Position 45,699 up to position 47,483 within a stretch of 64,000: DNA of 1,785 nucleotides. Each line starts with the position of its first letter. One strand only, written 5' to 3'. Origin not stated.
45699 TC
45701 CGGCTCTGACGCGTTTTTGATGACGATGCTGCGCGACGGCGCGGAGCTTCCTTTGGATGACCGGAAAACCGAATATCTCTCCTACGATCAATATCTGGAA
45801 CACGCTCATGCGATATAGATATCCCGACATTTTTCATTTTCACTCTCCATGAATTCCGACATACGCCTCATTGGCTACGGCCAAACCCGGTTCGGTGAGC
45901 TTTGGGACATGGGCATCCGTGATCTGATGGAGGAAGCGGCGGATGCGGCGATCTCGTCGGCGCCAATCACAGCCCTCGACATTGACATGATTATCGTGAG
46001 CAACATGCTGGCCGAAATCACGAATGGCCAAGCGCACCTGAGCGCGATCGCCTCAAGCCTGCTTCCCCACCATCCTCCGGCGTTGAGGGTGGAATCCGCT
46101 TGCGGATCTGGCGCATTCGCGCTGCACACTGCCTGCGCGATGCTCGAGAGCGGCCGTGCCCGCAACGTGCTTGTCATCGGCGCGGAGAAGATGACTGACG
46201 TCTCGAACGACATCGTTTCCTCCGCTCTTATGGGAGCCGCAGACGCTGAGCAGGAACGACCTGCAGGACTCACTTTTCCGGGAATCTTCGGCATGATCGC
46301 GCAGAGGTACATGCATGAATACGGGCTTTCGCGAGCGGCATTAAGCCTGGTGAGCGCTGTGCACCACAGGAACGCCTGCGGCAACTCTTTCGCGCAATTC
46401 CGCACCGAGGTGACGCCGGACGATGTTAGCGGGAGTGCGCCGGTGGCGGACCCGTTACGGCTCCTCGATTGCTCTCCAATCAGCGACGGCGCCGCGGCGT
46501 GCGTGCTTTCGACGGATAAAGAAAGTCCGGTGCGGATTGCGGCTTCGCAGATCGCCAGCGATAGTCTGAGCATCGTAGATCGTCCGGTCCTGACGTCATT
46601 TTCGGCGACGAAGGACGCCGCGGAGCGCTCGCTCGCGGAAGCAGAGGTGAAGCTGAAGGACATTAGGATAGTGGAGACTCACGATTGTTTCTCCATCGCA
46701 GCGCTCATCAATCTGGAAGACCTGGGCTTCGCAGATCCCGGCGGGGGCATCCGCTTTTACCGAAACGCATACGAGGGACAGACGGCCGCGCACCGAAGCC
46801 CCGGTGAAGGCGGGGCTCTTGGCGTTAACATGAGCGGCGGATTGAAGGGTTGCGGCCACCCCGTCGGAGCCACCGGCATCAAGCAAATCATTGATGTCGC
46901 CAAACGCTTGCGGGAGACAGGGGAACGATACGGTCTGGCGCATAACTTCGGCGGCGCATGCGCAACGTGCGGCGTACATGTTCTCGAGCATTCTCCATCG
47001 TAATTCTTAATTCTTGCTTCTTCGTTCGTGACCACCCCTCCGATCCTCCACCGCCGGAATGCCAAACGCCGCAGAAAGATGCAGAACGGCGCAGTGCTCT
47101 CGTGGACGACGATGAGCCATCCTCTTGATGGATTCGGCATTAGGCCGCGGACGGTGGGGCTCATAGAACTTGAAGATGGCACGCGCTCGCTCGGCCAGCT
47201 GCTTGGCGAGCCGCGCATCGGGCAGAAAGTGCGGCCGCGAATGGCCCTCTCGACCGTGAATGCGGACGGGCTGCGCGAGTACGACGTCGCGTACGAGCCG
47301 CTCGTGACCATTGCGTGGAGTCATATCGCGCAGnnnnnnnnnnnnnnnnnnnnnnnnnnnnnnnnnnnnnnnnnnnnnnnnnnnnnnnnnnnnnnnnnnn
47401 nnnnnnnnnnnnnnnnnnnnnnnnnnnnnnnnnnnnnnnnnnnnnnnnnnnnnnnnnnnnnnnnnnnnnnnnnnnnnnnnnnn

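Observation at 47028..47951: DUF35::guanylate-kinase-like fusion at the end of the mevalonate block - a candidate non-orthologous phosphomevalonate (or isopentenyl-phosphate) kinase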

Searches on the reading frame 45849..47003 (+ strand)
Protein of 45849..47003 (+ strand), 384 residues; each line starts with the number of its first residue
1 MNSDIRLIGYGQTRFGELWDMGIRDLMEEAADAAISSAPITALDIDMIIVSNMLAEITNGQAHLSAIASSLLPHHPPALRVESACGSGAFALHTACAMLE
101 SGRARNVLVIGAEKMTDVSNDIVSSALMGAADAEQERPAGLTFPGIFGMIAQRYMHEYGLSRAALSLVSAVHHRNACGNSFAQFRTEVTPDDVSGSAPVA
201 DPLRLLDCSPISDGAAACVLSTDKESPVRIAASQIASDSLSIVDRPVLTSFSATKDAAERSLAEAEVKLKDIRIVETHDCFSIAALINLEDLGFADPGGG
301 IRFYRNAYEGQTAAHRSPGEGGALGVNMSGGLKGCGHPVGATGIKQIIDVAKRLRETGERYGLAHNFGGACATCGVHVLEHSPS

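Call 3: search_protein_families(library=pfam, proteins=[window:45849-47003:+], max_evalue=0.01)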
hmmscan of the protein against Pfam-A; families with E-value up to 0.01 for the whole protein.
window:45849-47003:+ (384 aa): 7 families
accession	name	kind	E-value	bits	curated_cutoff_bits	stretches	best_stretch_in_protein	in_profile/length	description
PF00108.29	Thiolase_N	-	9.4e-28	97.7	26.4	1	12-222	8-258/260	Thiolase, N-terminal domain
PF22691.2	Thiolase_C_1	-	2.9e-26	92.4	28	1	236-380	3-143/144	Thiolase C-terminal domain-like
PF08545.16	ACP_syn_III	-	1.2e-12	48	24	1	82-120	4-42/80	3-Oxoacyl-[acyl-carrier-protein (ACP)] synthase III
PF02803.24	Thiolase_C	-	4.9e-12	46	27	1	256-369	26-112/123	Thiolase, C-terminal domain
PF00109.32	ketoacyl-synt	-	1.8e-06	28.2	20.8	1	58-120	147-209/252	Beta-ketoacyl synthase, N-terminal domain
PF07311.17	Dodecin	-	0.00026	21.7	22.5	0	27-61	15-49/64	Dodecin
PF07451.17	SpoVAD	-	0.0023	17.2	22.1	1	18-111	46-132/329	Stage V sporulation protein AD (SpoVAD)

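Call 4: search_protein_families(library=ncbifam, proteins=[window:45849-47003:+], max_evalue=0.01)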
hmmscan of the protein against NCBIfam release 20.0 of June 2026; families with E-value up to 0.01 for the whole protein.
window:45849-47003:+ (384 aa): 62 families (the best 25 are shown)
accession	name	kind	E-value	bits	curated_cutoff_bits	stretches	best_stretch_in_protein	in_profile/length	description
NF004720.0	PRK06064.1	subfamily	2.1e-110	369.1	420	1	4-381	3-387/389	thiolase domain-containing protein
NF053570.1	AcCoTHIOL_METTL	equivalog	7.3e-102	341.1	600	1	4-380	3-382/385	acetyl-CoA acetyltransferase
NF005704.0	PRK07516.1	subfamily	6.8e-85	285.3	412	1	4-381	3-387/389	thiolase domain-containing protein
NF004810.0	PRK06157.1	equivalog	2.1e-64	218.2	403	1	3-374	7-388/400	acetyl-CoA acetyltransferase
NF009228.0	PRK12578.1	subfamily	8.8e-64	215.5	485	1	2-378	2-384/387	thiolase domain-containing protein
NF004936.0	PRK06289.1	equivalog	1.1e-56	192.3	375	2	3-225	3-236/405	acetyl-CoA acetyltransferase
NF006102.0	PRK08256.1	subfamily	4.7e-50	170.8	436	1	2-371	2-385/394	lipid-transfer protein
NF004982.0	PRK06365.1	equivalog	1.2e-48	166.2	695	2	3-247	16-267/430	thiolase domain-containing protein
NF053628.1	BnzsclthlBbsBGT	equivalog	2.4e-41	141.9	750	1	3-361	5-354/389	benzoylsuccinyl-CoA thiolase subunit BbsB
NF004715.0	PRK06059.1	equivalog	4e-41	141.3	424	2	3-224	4-224/399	lipid-transfer protein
NF004811.0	PRK06158.1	subfamily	1.5e-37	129.5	421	1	7-360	12-353/384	acetyl-CoA acetyltransferase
NF006180.0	PRK08313.1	subfamily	3.8e-35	121.4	514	1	5-379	6-382/389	thiolase domain-containing protein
NF004721.0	PRK06065.1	equivalog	1.2e-33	116.6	455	1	2-360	9-364/393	thiolase domain-containing protein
NF006010.0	PRK08142.1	subfamily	8.3e-31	107.1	462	1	20-356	22-351/388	thiolase domain-containing protein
TIGR01930.1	AcCoA-C-Actrans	subfamily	2e-29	102.7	240.55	2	16-195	14-200/385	acetyl-CoA C-acyltransferase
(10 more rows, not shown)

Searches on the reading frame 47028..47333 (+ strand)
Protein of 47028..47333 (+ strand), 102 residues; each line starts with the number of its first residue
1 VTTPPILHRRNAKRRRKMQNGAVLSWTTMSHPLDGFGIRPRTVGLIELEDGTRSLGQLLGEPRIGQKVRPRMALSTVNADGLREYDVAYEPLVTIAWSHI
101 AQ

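Call 80: predict_structure(alignment_id=A3)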
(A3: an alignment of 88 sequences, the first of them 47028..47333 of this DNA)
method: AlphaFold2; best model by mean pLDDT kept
length: 102 residues; sequences in the alignment: 88
mean_pLDDT: 87.1   pTM: 0.74
mean pLDDT of the five models: 87.1, 86.1, 86.1, 83.4, 83.3
residues with pLDDT >= 90: 55; 70-90: 37; 50-70: 9; < 50: 1
segments of 3 or more residues with pLDDT < 50: none
pLDDT, mean of each block of 10 residues (from residue 1): 76 89 95 78 96 95 97 89 91 72 54
secondary structure, 60 per line:
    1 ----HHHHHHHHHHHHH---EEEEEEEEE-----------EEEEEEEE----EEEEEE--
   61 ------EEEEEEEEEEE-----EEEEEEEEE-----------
elements in order: H5-17 E21-29 E41-48 E53-58 E67-77 E83-91

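Call 82: fold_search(model_id=the predicted structure, library=pdb)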
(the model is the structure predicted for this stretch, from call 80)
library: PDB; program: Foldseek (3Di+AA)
matches with E <= 10: 783; with E <= 0.001: 15
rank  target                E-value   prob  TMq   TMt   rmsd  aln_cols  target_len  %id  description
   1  6esq_F                2.5e-05  1.00  0.67  0.54   1.8        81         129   20  Structure of the acetoacetyl-CoA thiolase/HMG-CoA synthase complex from Methanothermococcus thermolithotrophicus soake (released 2018-03-14)
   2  6esq_G                4.3e-05  1.00  0.67  0.54   1.8        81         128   20  Structure of the acetoacetyl-CoA thiolase/HMG-CoA synthase complex from Methanothermococcus thermolithotrophicus soake (released 2018-03-14)
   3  9vbt_L                6.9e-05  1.00  0.64  0.48   2.2        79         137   20  Cryo-EM structure of the multi-component acyltransferase complex MucABC from Streptococcus macacae at a stoichiometric (released 2026-02-11)
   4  6esq_E                7.7e-05  1.00  0.66  0.54   1.8        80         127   20  Structure of the acetoacetyl-CoA thiolase/HMG-CoA synthase complex from Methanothermococcus thermolithotrophicus soake (released 2018-03-14)
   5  9vbt_G                1.3e-04  1.00  0.63  0.47   2.4        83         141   19  Cryo-EM structure of the multi-component acyltransferase complex MucABC from Streptococcus macacae at a stoichiometric (released 2026-02-11)
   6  9vbo_G                1.4e-04  1.00  0.62  0.45   2.4        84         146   19  Cryo-EM structure of the multi-component acyltransferase complex MucABC from Streptococcus macacae at a stoichiometric (released 2026-02-11)
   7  7pxp_A                1.7e-04  1.00  0.67  0.52   1.5        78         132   20  Benzoylsuccinyl-CoA thiolase (released 2022-04-06)
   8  7pxp_E                1.9e-04  1.00  0.67  0.52   1.5        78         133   20  Benzoylsuccinyl-CoA thiolase (released 2022-04-06)
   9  7pxp_B                2.1e-04  1.00  0.67  0.53   1.4        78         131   20  Benzoylsuccinyl-CoA thiolase (released 2022-04-06)
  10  9vbt_K                2.1e-04  1.00  0.63  0.47   2.1        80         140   18  Cryo-EM structure of the multi-component acyltransferase complex MucABC from Streptococcus macacae at a stoichiometric (released 2026-02-11)
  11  9skh_E                2.3e-04  1.00  0.62  0.45   2.3        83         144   17  Biocatalytic Regioselective C-Formylation of Resorcinol Derivatives (released 2026-02-18)
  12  7pyt_A                2.5e-04  1.00  0.67  0.52   1.4        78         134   20  Benzoylsuccinyl-CoA thiolase with coenzyme A (released 2022-04-06)
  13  5m3k_B                4.3e-04  1.00  0.64  0.47   2.2        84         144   15  A multi-component acyltransferase PhlABC from Pseudomonas protegens (released 2017-12-20)
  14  5m3k_E                4.6e-04  1.00  0.64  0.46   2.2        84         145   15  A multi-component acyltransferase PhlABC from Pseudomonas protegens (released 2017-12-20)
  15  6ok1_D                8.3e-04  1.00  0.57  0.47   3.1        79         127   25  Ltp2-ChsH2(DUF35) aldolase (released 2019-06-26)
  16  6ok1_B                1.1e-03  1.00  0.57  0.45   3.2        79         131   25  Ltp2-ChsH2(DUF35) aldolase (released 2019-06-26)
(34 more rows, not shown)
